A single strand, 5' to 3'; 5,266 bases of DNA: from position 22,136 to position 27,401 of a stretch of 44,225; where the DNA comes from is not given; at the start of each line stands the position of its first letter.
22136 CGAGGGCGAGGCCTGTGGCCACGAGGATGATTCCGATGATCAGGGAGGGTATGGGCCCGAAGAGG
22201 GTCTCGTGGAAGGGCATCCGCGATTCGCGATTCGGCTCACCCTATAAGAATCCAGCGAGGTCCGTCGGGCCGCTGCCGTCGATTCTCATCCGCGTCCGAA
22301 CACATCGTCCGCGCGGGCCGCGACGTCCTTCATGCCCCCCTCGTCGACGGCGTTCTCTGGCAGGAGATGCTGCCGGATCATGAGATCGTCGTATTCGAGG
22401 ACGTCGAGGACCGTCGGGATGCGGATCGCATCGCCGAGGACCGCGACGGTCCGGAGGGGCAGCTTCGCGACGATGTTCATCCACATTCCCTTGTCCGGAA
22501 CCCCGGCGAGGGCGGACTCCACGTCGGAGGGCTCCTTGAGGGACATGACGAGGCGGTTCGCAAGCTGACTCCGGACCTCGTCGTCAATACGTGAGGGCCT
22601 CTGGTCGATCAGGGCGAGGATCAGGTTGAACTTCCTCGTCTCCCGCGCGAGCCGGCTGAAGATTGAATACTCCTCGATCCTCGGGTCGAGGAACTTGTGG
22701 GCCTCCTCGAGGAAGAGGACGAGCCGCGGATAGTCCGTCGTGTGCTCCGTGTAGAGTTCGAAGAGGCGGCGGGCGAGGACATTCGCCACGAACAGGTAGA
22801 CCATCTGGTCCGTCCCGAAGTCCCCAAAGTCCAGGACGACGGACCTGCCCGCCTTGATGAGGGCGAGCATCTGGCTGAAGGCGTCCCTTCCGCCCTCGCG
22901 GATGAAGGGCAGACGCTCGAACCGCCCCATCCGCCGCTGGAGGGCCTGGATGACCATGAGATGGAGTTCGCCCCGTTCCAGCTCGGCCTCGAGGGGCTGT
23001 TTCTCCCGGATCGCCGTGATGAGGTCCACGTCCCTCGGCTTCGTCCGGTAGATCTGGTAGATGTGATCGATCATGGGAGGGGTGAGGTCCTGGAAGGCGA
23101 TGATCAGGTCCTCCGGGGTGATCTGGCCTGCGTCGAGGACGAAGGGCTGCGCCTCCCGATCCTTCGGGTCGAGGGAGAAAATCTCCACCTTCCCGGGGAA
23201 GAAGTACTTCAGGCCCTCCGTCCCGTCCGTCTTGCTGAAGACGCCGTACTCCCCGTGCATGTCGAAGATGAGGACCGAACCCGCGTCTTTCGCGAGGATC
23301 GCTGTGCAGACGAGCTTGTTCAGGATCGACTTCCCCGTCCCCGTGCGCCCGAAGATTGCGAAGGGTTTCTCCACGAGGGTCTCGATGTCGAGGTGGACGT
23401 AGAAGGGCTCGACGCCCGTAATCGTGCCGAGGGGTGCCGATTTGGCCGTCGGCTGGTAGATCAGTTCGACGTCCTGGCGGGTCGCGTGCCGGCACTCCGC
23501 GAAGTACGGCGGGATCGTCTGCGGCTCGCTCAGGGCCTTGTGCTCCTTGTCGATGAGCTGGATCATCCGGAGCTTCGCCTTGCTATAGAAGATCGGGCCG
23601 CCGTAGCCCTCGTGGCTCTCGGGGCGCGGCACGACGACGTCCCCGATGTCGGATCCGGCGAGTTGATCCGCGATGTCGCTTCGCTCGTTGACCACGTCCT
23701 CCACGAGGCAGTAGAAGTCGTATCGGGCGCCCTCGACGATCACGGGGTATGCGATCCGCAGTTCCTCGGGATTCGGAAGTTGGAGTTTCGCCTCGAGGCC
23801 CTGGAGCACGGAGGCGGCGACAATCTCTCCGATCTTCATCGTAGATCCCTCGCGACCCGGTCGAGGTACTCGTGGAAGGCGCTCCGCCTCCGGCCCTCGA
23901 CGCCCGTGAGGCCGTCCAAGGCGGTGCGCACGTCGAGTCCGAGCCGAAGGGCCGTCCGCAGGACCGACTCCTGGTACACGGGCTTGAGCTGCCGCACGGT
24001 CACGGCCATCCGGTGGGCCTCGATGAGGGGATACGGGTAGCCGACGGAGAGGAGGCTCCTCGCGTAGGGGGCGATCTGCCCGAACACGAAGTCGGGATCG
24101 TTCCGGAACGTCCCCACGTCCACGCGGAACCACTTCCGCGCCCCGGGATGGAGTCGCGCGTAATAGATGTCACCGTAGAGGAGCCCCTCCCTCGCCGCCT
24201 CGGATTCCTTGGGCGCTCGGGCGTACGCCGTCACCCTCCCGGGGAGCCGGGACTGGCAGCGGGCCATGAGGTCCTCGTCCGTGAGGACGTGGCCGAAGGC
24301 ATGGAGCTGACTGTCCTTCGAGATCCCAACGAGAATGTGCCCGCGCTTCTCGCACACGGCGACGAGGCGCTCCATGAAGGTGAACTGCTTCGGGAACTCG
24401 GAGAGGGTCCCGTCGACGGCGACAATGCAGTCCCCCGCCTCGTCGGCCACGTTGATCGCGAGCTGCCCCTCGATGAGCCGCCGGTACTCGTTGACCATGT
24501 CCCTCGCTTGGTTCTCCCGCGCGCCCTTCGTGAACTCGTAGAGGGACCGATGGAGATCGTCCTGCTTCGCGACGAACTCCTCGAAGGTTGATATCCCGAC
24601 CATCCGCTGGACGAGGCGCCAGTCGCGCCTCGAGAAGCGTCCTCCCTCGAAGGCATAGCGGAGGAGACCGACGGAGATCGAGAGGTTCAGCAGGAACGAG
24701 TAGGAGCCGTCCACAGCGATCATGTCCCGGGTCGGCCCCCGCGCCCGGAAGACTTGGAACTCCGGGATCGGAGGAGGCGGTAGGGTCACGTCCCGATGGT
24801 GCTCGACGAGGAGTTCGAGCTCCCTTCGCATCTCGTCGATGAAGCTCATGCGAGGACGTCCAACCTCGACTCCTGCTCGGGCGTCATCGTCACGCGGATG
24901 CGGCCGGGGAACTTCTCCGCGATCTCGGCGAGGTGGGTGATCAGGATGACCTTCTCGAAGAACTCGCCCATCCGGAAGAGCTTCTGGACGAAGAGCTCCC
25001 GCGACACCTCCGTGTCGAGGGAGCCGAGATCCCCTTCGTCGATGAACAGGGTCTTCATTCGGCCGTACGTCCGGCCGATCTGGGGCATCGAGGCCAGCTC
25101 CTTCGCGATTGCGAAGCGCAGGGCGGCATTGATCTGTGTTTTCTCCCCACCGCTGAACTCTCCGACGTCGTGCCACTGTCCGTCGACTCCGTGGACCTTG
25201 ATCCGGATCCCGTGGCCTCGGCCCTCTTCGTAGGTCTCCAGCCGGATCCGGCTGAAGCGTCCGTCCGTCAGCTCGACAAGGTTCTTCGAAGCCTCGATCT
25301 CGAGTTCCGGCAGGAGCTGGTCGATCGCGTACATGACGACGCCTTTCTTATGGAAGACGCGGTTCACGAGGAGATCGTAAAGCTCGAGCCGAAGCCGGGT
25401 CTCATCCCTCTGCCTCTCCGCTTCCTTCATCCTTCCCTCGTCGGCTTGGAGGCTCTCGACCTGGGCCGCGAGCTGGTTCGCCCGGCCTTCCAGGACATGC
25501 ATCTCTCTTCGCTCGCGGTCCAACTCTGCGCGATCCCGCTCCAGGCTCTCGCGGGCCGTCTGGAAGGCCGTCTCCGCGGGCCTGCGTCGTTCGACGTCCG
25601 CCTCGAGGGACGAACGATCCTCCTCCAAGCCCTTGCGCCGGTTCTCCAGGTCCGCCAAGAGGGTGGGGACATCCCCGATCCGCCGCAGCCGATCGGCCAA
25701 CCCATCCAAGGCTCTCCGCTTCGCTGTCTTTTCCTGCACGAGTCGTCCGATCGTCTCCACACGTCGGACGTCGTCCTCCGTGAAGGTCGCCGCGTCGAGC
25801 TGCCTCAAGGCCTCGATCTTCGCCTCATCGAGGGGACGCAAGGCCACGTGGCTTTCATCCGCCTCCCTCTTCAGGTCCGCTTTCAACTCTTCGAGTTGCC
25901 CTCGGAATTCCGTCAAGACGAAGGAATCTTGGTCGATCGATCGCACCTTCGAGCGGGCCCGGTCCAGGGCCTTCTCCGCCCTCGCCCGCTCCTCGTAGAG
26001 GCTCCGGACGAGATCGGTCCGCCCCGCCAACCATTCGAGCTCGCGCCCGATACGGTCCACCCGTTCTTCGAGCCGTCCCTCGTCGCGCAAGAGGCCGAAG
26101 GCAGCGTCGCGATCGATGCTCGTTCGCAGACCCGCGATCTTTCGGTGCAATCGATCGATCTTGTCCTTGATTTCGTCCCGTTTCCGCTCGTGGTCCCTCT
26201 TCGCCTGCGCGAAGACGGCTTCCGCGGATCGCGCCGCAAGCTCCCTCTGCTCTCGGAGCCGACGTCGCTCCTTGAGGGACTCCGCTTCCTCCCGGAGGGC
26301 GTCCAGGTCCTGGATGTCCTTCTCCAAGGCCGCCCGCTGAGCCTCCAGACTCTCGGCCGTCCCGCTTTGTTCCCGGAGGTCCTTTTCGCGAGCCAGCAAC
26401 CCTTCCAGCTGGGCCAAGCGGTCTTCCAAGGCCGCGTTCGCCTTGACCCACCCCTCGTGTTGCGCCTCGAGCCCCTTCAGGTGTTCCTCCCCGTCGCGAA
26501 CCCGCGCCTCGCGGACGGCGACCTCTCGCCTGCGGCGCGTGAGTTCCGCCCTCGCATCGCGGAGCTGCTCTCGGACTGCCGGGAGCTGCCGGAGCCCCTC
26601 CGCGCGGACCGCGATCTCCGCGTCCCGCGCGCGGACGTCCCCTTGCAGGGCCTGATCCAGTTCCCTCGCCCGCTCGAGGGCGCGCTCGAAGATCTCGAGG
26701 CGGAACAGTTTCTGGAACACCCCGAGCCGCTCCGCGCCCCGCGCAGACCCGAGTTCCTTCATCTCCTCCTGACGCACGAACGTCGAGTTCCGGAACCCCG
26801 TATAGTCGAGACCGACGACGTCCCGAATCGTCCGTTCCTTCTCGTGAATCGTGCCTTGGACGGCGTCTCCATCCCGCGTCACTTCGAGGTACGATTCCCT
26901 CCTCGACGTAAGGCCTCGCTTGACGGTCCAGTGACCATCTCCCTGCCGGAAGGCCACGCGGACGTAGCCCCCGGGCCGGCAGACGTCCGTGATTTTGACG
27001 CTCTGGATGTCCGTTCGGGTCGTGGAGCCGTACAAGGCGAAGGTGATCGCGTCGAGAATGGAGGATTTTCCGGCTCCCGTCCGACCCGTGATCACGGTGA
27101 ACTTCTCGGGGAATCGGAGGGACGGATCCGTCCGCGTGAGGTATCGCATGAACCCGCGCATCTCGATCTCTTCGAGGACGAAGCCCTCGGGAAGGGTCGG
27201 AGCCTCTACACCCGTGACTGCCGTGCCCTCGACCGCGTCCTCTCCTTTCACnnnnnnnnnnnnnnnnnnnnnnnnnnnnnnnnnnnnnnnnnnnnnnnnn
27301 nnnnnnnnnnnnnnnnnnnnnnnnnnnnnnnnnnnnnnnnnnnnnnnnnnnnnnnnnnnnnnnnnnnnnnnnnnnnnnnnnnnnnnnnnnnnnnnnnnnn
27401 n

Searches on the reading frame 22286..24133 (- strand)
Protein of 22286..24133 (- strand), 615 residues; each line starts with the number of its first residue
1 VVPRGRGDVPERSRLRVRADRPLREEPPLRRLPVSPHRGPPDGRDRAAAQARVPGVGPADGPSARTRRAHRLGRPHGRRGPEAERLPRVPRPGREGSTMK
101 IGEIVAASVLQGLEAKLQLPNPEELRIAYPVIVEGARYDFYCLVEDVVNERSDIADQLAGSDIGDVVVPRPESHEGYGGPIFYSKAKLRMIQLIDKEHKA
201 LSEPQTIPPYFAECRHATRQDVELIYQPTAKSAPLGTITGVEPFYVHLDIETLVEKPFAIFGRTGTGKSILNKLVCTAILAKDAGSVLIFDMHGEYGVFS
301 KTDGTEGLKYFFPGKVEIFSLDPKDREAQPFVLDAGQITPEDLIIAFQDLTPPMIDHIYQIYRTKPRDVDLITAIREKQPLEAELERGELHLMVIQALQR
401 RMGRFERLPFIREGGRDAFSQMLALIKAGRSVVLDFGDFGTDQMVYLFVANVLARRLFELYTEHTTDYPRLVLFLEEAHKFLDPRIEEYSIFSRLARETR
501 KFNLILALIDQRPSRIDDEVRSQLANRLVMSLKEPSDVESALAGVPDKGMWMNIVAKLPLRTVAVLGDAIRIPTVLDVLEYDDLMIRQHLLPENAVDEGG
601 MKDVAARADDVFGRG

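Call 82: search_protein_families(library=pfam, proteins=[window:22286-24133:-], max_evalue=0.00001)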
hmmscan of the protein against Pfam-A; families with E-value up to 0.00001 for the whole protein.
window:22286-24133:- (615 aa): 2 families
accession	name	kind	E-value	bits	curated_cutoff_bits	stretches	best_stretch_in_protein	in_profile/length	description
PF01935.23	DUF87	-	1.6e-23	84.4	23.2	1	235-456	3-219/220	Helicase HerA, central domain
PF12846.13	AAA_10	-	7.4e-06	25.7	27.5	0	258-399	24-150/362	AAA-like domain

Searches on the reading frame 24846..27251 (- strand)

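Call 82: search_protein_families(library=pfam, proteins=[window:24846-27251:-], max_evalue=0.00001)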
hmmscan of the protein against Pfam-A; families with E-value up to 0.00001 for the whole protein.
window:24846-27251:- (801 aa): 3 families
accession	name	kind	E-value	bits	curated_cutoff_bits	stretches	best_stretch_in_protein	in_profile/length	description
PF13476.12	AAA_23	-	1.2e-20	75.4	27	1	29-237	2-200/201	AAA domain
PF02463.25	SMC_N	-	5e-13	49.4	40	1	26-789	2-213/220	RecF/RecN/SMC N terminal domain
PF13555.12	AAA_29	-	4.5e-07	30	27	1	46-77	18-50/61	P-loop containing region of AAA domain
